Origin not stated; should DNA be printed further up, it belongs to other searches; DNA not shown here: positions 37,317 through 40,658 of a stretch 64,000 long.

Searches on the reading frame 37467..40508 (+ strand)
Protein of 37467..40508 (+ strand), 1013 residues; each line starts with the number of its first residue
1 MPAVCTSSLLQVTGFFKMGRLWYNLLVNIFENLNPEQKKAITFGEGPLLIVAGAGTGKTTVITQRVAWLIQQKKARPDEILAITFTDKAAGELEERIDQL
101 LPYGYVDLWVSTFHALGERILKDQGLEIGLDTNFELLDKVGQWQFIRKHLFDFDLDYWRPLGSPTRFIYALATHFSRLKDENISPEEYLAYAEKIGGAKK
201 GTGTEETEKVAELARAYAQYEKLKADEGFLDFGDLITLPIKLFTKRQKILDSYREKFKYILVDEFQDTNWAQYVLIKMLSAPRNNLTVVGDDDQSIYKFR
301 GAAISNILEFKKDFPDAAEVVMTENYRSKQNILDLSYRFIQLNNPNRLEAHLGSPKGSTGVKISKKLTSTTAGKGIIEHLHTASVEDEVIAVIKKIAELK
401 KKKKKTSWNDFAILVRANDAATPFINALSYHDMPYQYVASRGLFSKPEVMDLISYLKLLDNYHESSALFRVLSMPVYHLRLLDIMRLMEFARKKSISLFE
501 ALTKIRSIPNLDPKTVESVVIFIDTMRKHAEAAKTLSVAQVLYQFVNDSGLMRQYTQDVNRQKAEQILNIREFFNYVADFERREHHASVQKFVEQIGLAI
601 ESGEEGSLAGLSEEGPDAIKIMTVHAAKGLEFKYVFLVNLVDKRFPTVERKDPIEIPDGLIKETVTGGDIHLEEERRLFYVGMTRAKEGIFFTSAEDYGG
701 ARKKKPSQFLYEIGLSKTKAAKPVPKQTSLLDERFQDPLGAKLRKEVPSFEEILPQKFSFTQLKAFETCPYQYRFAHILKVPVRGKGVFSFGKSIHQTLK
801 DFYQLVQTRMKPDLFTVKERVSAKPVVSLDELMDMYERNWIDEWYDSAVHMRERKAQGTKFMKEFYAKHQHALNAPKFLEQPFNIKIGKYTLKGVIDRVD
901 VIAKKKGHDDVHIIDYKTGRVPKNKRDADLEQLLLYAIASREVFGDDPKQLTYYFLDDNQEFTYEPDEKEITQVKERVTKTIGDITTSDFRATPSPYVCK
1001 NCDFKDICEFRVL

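Call 72: search_protein_families(library=pfam, proteins=[window:37467-40508:+], max_evalue=0.001)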
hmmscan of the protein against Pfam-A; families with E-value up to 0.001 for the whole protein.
window:37467-40508:+ (1013 aa): 8 families
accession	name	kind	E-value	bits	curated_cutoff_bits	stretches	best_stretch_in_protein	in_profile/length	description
PF00580.27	UvrD-helicase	-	4e-83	279.6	23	1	33-315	1-271/271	UvrD/REP helicase N-terminal domain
PF13361.12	UvrD_C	-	5.7e-55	187.6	25.6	1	321-695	2-348/350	UvrD-like helicase C-terminal domain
PF12705.13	PDDEXK_1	-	7.6e-35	121.4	22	1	758-1009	2-247/247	PD-(D/E)XK nuclease superfamily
PF13245.12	AAA_19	-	2.9e-26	92.7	25.1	1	37-300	1-134/134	AAA domain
PF13538.12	UvrD_C_2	-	8.6e-10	38.8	27.4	0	621-639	4-22/52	UvrD-like helicase C-terminal domain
PF13604.12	AAA_30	-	8.2e-06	26.1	27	1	33-98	2-67/191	AAA domain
PF21445.3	ADDB_N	-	1.1e-05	25.3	26.6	1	50-289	2-230/290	ADDB, N-terminal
PF01443.25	Viral_helicase1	-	0.00026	21.3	21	0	617-692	178-226/228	Viral superfamily 1 RNA helicase core domain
